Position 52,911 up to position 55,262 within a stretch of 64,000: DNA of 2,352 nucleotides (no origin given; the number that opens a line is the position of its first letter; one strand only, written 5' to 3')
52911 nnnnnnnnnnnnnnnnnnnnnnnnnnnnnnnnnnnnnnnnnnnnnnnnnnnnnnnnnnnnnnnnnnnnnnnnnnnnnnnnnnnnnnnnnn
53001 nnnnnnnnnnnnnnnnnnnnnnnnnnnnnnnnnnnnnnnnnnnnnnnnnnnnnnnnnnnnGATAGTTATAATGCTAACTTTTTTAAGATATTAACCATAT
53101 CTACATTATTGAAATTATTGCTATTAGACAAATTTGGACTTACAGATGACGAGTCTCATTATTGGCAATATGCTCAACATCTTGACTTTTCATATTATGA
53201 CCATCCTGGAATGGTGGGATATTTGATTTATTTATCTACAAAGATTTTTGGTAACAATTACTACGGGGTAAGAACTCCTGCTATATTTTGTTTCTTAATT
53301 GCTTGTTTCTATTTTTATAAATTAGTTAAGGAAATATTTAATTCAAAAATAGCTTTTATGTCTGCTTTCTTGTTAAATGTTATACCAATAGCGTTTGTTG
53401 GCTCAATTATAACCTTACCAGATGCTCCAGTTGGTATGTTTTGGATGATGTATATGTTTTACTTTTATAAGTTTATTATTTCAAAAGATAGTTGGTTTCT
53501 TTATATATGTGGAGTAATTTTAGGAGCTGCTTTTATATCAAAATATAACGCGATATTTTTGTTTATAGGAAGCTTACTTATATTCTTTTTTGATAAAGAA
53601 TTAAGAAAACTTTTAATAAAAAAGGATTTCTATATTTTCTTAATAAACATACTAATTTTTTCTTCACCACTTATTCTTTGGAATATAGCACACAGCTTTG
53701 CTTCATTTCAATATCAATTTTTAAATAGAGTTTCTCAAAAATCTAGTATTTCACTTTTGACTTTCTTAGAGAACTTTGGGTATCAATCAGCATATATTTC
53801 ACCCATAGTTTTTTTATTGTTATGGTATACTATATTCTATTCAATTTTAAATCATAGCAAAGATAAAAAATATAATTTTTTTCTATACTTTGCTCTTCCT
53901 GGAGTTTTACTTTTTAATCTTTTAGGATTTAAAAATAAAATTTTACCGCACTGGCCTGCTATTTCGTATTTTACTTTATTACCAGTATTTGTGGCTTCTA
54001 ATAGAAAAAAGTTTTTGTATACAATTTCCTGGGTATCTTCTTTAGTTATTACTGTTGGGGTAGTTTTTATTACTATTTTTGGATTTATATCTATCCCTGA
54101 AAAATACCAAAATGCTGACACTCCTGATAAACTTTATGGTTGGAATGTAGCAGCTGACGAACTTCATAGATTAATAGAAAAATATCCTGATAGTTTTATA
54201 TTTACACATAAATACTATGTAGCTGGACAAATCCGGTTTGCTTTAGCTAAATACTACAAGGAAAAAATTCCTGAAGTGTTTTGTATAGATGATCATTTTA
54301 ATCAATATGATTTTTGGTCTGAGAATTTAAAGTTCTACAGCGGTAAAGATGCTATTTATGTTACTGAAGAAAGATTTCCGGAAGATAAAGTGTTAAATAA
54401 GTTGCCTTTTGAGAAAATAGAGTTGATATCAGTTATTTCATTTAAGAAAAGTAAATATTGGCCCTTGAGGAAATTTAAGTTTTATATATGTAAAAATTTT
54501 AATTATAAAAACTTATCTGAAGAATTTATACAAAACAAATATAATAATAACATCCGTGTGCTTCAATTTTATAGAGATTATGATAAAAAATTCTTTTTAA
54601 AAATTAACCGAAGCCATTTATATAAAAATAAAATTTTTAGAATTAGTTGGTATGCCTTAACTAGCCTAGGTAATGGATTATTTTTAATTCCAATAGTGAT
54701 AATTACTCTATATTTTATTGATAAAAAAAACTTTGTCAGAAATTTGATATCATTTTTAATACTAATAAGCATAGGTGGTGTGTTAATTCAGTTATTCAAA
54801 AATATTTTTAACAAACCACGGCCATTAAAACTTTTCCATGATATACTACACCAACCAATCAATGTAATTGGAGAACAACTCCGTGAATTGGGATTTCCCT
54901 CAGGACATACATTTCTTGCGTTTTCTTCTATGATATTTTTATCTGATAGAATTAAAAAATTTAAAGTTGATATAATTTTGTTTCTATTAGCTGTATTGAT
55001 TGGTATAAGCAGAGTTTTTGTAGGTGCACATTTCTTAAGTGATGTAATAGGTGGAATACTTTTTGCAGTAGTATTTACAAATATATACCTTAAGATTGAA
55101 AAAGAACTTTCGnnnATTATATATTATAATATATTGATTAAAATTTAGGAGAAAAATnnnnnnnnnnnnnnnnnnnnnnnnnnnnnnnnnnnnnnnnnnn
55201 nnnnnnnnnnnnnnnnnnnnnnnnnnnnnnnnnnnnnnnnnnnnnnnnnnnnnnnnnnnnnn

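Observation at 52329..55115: One polypeptide joining donor synthesis, periplasmic transfer and phosphatase: GT2 + GT-C + PAP2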

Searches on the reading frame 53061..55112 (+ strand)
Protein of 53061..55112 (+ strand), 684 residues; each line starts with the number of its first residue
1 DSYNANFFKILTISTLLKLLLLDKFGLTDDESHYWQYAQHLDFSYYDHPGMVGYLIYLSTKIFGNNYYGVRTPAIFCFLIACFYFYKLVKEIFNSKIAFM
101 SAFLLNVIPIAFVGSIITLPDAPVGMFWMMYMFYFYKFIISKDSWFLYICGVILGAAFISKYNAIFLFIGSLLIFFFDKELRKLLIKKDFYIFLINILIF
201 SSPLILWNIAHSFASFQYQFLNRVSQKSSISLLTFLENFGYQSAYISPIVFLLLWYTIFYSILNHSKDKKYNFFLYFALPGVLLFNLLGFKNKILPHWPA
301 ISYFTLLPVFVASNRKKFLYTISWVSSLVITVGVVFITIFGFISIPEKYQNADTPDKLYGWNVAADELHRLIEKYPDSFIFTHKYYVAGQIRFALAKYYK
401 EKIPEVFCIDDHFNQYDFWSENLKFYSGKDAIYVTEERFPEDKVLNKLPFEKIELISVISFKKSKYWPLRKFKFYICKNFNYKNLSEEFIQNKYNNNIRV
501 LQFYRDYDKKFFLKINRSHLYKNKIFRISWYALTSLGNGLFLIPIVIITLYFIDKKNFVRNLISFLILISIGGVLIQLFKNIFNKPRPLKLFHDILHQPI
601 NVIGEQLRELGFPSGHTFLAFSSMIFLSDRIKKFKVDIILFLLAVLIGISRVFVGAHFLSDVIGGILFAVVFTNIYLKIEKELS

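Call 27: find_related_loci(query=A2, collection=genome_contigs, flank=10000)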
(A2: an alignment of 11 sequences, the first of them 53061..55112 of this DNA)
Query A2 (684 aa) in genome_contigs; peptide patterns used: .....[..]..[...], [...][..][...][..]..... (x = any residue, [..] = any of these).
124 stretches matched a pattern; 100 encode a relative of the query (tblastn E <= 1e-3); the best 80 are kept; 80 distinct loci.
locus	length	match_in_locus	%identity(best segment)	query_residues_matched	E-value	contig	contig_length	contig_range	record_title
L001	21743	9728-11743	58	1-673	0e+0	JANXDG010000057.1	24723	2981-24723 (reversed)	MAG: Endomicrobia bacterium isolate SKYB98 k141_109442, whole genome shotgun sequence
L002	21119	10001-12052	58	1-684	0e+0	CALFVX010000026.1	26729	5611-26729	MAG: uncultured Endomicrobia bacterium isolate H1_Bin_MAXBIN__072_1 genome assembly, contig: c_000000646642, whole genom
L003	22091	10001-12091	49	1-684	0e+0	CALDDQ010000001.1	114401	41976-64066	MAG: uncultured Endomicrobia bacterium isolate N1_Bin_MAXBIN__092_1 genome assembly, contig: c_000003494174, whole genom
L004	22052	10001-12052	55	1-684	0e+0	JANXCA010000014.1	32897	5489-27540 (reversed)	MAG: Endomicrobia bacterium isolate SKYB53 NODE_14_length_32897_cov_5.751226, whole genome shotgun sequence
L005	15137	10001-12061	33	2-679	9e-114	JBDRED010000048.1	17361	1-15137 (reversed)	MAG: Elusimicrobiota bacterium isolate MEGAHIT-group-1.298 k141_4394852, whole genome shotgun sequence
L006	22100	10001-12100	32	2-681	5e-109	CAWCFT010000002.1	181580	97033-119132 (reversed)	MAG: Endomicrobiales bacterium isolate MFD01231.bin.3.74 genome assembly, contig: contig_105, whole genome shotgun seque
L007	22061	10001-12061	34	7-671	8e-107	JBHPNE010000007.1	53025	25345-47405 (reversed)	Elusimicrobiota bacterium isolate SAG AM-326-M04 AM-326-M04_NODE_7, whole genome shotgun sequence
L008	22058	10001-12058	32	2-667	1e-104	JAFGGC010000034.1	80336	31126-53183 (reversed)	MAG: Endomicrobiales bacterium isolate Zod_Metabat.1366 k87_11086341, whole genome shotgun sequence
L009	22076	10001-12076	32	4-681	8e-105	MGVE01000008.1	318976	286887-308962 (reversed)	MAG: Elusimicrobia bacterium RIFOXYA2_FULL_47_53 rifoxya2_full_scaffold_22, whole genome shotgun sequence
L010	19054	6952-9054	32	2-681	3e-103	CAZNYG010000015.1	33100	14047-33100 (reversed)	MAG TPA_asm: uncultured Elusimicrobiales bacterium isolate SRP263991_co7_858 genome assembly, contig: NODE_1694_length_3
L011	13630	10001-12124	30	2-681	7e-102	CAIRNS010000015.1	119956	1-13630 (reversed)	MAG: uncultured Elusimicrobia bacterium isolate AM-2014_bin-1828 genome assembly, contig: bin-1828:15/31, whole genome s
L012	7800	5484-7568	33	7-679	5e-101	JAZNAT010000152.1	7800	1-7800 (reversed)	MAG: Endomicrobiaceae bacterium isolate T1900044745_TS20190211.MAGScoT_cleanbin_000011 SGB_2112_k141_1824121, whole geno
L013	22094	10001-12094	32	7-683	3e-100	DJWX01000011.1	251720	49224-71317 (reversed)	MAG TPA_asm: Candidatus Ruminimicrobiellum ovillum isolate UBA7019 UBA7019_contig_1277, whole genome shotgun sequence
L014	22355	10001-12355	29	10-679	2e-99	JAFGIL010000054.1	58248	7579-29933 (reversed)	MAG: Endomicrobiales bacterium isolate Zod_Metabat.202 k87_10145230, whole genome shotgun sequence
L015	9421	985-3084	33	1-679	5e-99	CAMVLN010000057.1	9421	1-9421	MAG TPA_asm: uncultured Elusimicrobia bacterium isolate SRR8387716_bin.100_metaWRAP_v1.3_MAG genome assembly, contig: ER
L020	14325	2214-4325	31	2-684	4e-97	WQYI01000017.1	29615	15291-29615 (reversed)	MAG: Candidatus Endomicrobium embiratermitis isolate Emb289P3_bin85 Ga0123356_10001125, whole genome shotgun sequence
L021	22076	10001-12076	32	14-684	2e-97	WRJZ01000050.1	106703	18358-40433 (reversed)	MAG: Candidatus Endomicrobium neocapritermitis isolate Nt197P4_bin29 JGI24705J35276_12238804, whole genome shotgun seque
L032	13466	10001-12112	31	2-684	2e-94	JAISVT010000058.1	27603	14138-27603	MAG: Candidatus Endomicrobium macrotermitis isolate Mx356_bin47 k119_807099, whole genome shotgun sequence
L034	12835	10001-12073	32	2-670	2e-93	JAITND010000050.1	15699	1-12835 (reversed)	MAG: Endomicrobium sp. isolate Po218_bin113 k119_5239074, whole genome shotgun sequence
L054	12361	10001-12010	32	3-667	2e-80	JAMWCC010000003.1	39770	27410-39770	MAG: Candidatus Omnitrophota bacterium isolate DRTY-6.bins.107.201705 NODE_2597_length_39770_cov_1.08869, whole genome s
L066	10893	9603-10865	34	3-393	1e-67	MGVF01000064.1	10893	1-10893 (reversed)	MAG: Elusimicrobia bacterium RIFOXYA2_FULL_50_26 rifoxya2_full_scaffold_3462, whole genome shotgun sequence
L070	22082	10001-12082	32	7-679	1e-98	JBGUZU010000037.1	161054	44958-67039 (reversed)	MAG: Endomicrobiaceae bacterium isolate ruminal_MAG_447 ruminal_MAG_447_contig_0038, whole genome shotgun sequence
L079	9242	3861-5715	28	4-684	2e-48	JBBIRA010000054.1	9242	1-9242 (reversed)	MAG: Leptospirillum sp. isolate BR1F70218_bin_339 NODE_802_length_9242_cov_5.67954, whole genome shotgun sequence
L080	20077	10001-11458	28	14-475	2e-47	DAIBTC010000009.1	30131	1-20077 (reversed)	MAG TPA_asm: Nitrospirae bacterium isolate clean5300 NODE_9_length_30131_cov_3.344613, whole genome shotgun sequence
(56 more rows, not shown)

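Call 34: search_protein_families(library=pfam, proteins=[L034:8124-9266:+, L021:14346-15131:-, L020:4392-6233:-, L070:9314-9817:-, L066:6924-7733:-, L032:4256-5218:-, L034:4788-6107:-, L034:3270-4466:-, L009:12115-12666:-, L007:16405-17796:-], max_evalue=0.001)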
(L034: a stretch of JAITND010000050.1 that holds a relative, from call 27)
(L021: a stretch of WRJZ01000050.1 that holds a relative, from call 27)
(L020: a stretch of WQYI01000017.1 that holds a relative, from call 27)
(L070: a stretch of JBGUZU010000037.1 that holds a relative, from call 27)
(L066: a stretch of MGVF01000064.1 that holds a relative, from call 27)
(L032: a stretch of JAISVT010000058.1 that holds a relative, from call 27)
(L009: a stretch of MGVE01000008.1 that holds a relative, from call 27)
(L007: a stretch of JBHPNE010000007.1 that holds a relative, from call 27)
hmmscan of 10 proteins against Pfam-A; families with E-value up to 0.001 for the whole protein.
L034:8124-9266:+ (380 aa): 1 family
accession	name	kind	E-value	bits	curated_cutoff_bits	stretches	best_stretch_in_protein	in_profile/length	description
PF01075.23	Glyco_transf_9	-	1.9e-22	80.3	22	1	109-358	4-242/247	Glycosyltransferase family 9 (heptosyltransferase)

L021:14346-15131:- (261 aa): 3 families
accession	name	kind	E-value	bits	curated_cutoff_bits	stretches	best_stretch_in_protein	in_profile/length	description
PF00005.33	ABC_tran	-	3.9e-33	115.4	25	1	17-166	1-137/137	ABC transporter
PF13304.12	AAA_21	-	9.4e-11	42.7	27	1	29-93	1-79/304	AAA domain, putative AbiEii toxin, Type IV TA system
PF02463.25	SMC_N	-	4.6e-07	29.9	40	1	26-196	23-198/220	RecF/RecN/SMC N terminal domain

L020:4392-6233:- (613 aa): 2 families
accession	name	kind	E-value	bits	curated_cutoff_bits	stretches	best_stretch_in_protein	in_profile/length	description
PF00593.30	TonB_dep_Rec_b-barrel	-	6.9e-47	161.7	27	1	190-584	5-435/436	TonB dependent receptor-like, beta-barrel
PF07715.20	Plug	-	1.3e-27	96.8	23.9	1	34-140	2-107/107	TonB-dependent Receptor Plug Domain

L070:9314-9817:- (167 aa): 0 families

L066:6924-7733:- (269 aa): 3 families
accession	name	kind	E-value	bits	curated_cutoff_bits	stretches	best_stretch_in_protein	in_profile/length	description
PF02540.23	NAD_synthase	-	5.9e-10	39.1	21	1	14-104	17-106/242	NAD synthase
PF00733.27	Asn_synthase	-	1.7e-05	25.1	21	1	9-82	11-85/354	Asparagine synthase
PF06508.19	QueC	-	0.00034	20.6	22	1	17-83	1-65/210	Queuosine biosynthesis protein QueC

L032:4256-5218:- (320 aa): 5 families
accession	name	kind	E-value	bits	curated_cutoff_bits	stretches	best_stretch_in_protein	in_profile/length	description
PF01370.27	Epimerase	-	1.8e-39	136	20.9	1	2-243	1-240/240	NAD dependent epimerase/dehydratase family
PF16363.11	GDP_Man_Dehyd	-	7.6e-15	55.6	27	1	4-267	2-272/332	GDP-mannose 4,6 dehydratase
PF04321.23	RmlD_sub_bind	-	1.9e-08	34.2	27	1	2-275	3-246/287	RmlD substrate binding domain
PF02719.21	Polysacc_synt_2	-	0.0003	20.5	20.2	0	136-267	132-253/293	Polysaccharide biosynthesis protein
PF01073.25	3Beta_HSD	-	0.00031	20.3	22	1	4-226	2-224/280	3-beta hydroxysteroid dehydrogenase/isomerase family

L034:4788-6107:- (439 aa): 0 families

L034:3270-4466:- (398 aa): 1 family
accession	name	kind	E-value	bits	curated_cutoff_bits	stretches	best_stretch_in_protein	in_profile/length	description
PF03065.20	Glyco_hydro_57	-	4.4e-51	174.4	21.2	1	24-315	59-288/291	Glycosyl hydrolase family 57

L009:12115-12666:- (183 aa): 1 family
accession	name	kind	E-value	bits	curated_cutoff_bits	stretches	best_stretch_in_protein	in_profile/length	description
PF01613.24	Flavin_Reduct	-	3e-31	109.1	27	1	20-153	6-138/153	Flavin reductase like domain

L007:16405-17796:- (463 aa): 3 families
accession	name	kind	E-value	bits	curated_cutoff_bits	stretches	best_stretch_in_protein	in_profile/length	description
PF00691.25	OmpA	-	2.4e-18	66.7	27.2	1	337-432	1-97/98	OmpA family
PF19572.5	PorV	-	1.3e-09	38.4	27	1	24-217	8-222/243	Type IX secretion system protein PorV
PF03687.19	UPF0164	-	9.2e-06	25.1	21.4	1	32-92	44-104/325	Uncharacterised protein family (UPF0164)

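Call 44: search_protein_families(library=ncbifam, proteins=[L034:8124-9266:+, L008:8177-9280:+, L054:8169-9278:+, L034:9302-9997:+, L032:4256-5218:-], max_evalue=0.00001)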
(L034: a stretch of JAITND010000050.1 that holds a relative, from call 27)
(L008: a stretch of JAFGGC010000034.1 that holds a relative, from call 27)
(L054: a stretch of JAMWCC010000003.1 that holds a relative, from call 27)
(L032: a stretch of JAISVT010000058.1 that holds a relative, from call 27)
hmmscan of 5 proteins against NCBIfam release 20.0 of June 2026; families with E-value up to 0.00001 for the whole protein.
L034:8124-9266:+ (380 aa): 6 families
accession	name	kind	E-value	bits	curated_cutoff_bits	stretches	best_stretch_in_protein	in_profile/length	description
TIGR02195.1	heptsyl_trn_II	equivalog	3e-24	85.8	134.6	1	50-378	1-336/339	lipopolysaccharide heptosyltransferase II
TIGR02193.1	heptsyl_trn_I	equivalog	2.3e-20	73.1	185.3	2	50-104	1-55/320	lipopolysaccharide heptosyltransferase I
TIGR02201.1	heptsyl_trn_III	equivalog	1.1e-18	67.4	170.2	1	50-375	1-338/344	putative lipopolysaccharide heptosyltransferase III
NF007742.0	PRK10422.1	equivalog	3.3e-15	55.8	467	1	46-378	3-341/352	lipopolysaccharide core heptosyltransferase RfaQ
NF008162.0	PRK10916.1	equivalog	9.2e-15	54.7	569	1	112-331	75-292/348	ADP-heptose--LPS heptosyltransferase RfaF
NF008204.0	PRK10964.1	equivalog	2.4e-07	30.2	437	0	50-103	2-55/322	lipopolysaccharide heptosyltransferase RfaC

L008:8177-9280:+ (368 aa): 6 families
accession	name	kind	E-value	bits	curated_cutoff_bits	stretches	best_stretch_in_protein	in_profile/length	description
TIGR02201.1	heptsyl_trn_III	equivalog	2.3e-24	86.1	170.2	1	39-319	1-291/344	putative lipopolysaccharide heptosyltransferase III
TIGR02195.1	heptsyl_trn_II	equivalog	7.2e-19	68.1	134.6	1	160-368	118-338/339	lipopolysaccharide heptosyltransferase II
TIGR02193.1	heptsyl_trn_I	equivalog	1.3e-17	64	185.3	2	224-368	192-320/320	lipopolysaccharide heptosyltransferase I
NF007742.0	PRK10422.1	equivalog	3.9e-17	62.1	467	2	208-318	181-292/352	lipopolysaccharide core heptosyltransferase RfaQ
NF008162.0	PRK10916.1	equivalog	8e-11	41.7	569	1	185-318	154-291/348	ADP-heptose--LPS heptosyltransferase RfaF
NF008204.0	PRK10964.1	equivalog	1.2e-07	31.2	437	0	224-333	190-298/322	lipopolysaccharide heptosyltransferase RfaC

L054:8169-9278:+ (370 aa): 6 families
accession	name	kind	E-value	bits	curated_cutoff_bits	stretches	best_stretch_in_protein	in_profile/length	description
TIGR02195.1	heptsyl_trn_II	equivalog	5.2e-21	75.1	134.6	1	182-370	143-338/339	lipopolysaccharide heptosyltransferase II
TIGR02193.1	heptsyl_trn_I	equivalog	2.7e-17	63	185.3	2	228-369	192-319/320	lipopolysaccharide heptosyltransferase I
NF008162.0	PRK10916.1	equivalog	2.9e-11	43.1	569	1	213-333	179-304/348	ADP-heptose--LPS heptosyltransferase RfaF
TIGR02201.1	heptsyl_trn_III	equivalog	8.6e-11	41.5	170.2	1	45-323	1-293/344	putative lipopolysaccharide heptosyltransferase III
NF008204.0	PRK10964.1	equivalog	1.9e-07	30.6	437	0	203-334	167-297/322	lipopolysaccharide heptosyltransferase RfaC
NF007742.0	PRK10422.1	equivalog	1.3e-06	27.4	467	0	45-94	7-56/352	lipopolysaccharide core heptosyltransferase RfaQ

L034:9302-9997:+ (231 aa): 15 families
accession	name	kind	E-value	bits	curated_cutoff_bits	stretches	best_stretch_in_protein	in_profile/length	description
TIGR04182.1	glyco_TIGR04182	equivalog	1.9e-22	80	325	1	3-213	3-203/293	S-layer glycoprotein N-glycosyltransferase AglJ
NF047588.1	GlcsyltransPgfSStrep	equivalog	2.4e-15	56.6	500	1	3-169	4-168/308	glycosyltransferase PgfS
NF041391.1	DPhHxTase_Halo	equivalog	2.5e-12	46.3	375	1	8-213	3-194/213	dolichyl-phosphate hexose transferase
NF058614.1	PPMAGASynPpgS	equivalog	4.8e-12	45.8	370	1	3-209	3-204/226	polyprenyl-phospho-N-acetylgalactosaminyl synthase PpgS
NF045692.1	OglycostaseCruG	equivalog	3.3e-11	42.8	600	1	3-110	44-155/386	2'-O-glycosyltransferase CruG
TIGR03937.1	PgaC_IcaA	equivalog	3.1e-09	36.3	422.3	1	4-93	49-136/407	poly-beta-1,6-N-acetyl-D-glucosamine synthase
TIGR03469.1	HpnB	hypoth_equivalog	4.7e-09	35.7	379.25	1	3-119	47-172/386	hopene-associated glycosyltransferase HpnB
NF007986.1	PRK10714.1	equivalog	1.1e-08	34.4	529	1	3-167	9-171/316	undecaprenyl-phosphate 4-deoxy-4-formamido-L-arabinose transferase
TIGR04283.1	glyco_like_mftF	equivalog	9.2e-08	31.9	182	1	4-68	3-61/221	TIGR04283 family arsenosugar biosynthesis glycosyltransferase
NF053846.1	glyco_with_XrtP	equivalog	1.7e-07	30.3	520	1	5-68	46-109/440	XrtP-associated glycosyltransferase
NF047683.1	TeichurnBiosyTuaG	equivalog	3.6e-07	30.1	400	1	4-94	10-98/252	teichuronic acid biosynthesis protein TuaG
NF050050.1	ProtGlycPglI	equivalog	6.6e-07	29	500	1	4-95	6-96/306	GalNAc(5)-diNAcBac-PP-undecaprenol beta-1,3-glucosyltransferase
NF038302.1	EPS_HpsE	equivalog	3.2e-06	26.3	300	1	4-92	5-96/307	hormogonium polysaccharide biosynthesis glycosyltransferase HpsE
TIGR03111.1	glyc2_xrt_Gpos1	hypoth_equivalog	5e-06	25.6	363.95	1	4-109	53-158/439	TIGR03111 family XrtG-associated glycosyltransferase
NF041875.1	EPS_EpsD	equivalog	5.9e-06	25.9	370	1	4-110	3-107/325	exopolysaccharide biosynthesis glycosyltransferase EpsD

L032:4256-5218:- (320 aa): 10 families
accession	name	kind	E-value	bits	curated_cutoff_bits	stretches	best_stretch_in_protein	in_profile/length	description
TIGR02197.1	heptose_epim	equivalog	3.8e-120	400.8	274.6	1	2-316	1-315/316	ADP-glyceromanno-heptose 6-epimerase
NF008360.0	PRK11150.1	equivalog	5.1e-82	275.6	452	1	1-316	1-308/310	ADP-glyceromanno-heptose 6-epimerase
TIGR01179.1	galE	equivalog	3.5e-22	78.7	262.3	1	2-268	2-282/332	UDP-glucose 4-epimerase GalE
TIGR01181.1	dTDP_gluc_dehyt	equivalog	8.9e-13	48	365.1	1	2-269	2-270/321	dTDP-glucose 4,6-dehydratase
NF047922.1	GDPFucSynFcl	equivalog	2e-08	34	500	1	210-316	202-304/308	GDP-L-fucose synthase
NF007956.0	PRK10675.1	subfamily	5.4e-08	32.3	394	1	2-270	3-289/338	UDP-glucose 4-epimerase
NF011728.1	PRK15181.1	equivalog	2.6e-07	30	760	1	110-251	136-272/348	Vi polysaccharide biosynthesis UDP-N-acetylglucosaminuronic acid C-4 epimerase TviC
NF041015.1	UDPsulfquin_syn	equivalog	1.1e-06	27.9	575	0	208-309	255-358/384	UDP-sulfoquinovose synthase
TIGR01214.1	rmlD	equivalog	3.1e-06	26.5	224.05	0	2-149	2-131/285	dTDP-4-dehydrorhamnose reductase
TIGR04180.1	EDH_00030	hypoth_equivalog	5.7e-06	25.6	475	1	2-267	1-262/297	NAD-dependent 4,6-dehydratase LegB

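Call 59: predict_structure(alignment_id=A2)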
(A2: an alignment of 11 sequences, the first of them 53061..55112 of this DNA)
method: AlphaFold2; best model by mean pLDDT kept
length: 684 residues; sequences in the alignment: 11
mean_pLDDT: 82.3   pTM: 0.73
mean pLDDT of the five models: 82.3, 80.2, 80.1, 80.1, 77.4
residues with pLDDT >= 90: 221; 70-90: 346; 50-70: 101; < 50: 16
segments of 3 or more residues with pLDDT < 50: 111-116, 492-499
pLDDT, mean of each block of 10 residues (from residue 1): 90 86 61 78 70 88 84 89 96 94 80 52 91 97 95 93 91 87 82 91 82 69 64 90 84 90 85 94 90 82 92 80 82 69 62 59 91 93 84 87 84 61 83 84 76 81 60 90 80 48 72 79 81 85 91 90 94 91 84 68 70 91 92 81 90 87 91 90 77
secondary structure, 60 per line:
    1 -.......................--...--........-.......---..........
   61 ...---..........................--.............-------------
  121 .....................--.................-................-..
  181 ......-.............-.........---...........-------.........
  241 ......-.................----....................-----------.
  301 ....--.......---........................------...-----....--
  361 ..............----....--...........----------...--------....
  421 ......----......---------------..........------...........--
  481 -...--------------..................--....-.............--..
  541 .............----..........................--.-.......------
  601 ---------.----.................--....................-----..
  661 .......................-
elements in order (helices of 4 or more, strands of 3 or more residues): H2-24 H32-39 H41-47 H51-63 H67-92 H95-107 H121-141 H144-160 H162-177 H179-186 H188-200 H202-210 H214-224 H232-246 H248-264 H269-288 H300-304 H307-313 H317-340 H355-358 H361-374 E379-382 H385-395 E406-408 H417-426 E431-436 E452-461 E468-478 H499-516 H519-522 H524-536 H539-553 H558-583 H588-594 H615-631 H634-653 H659-683
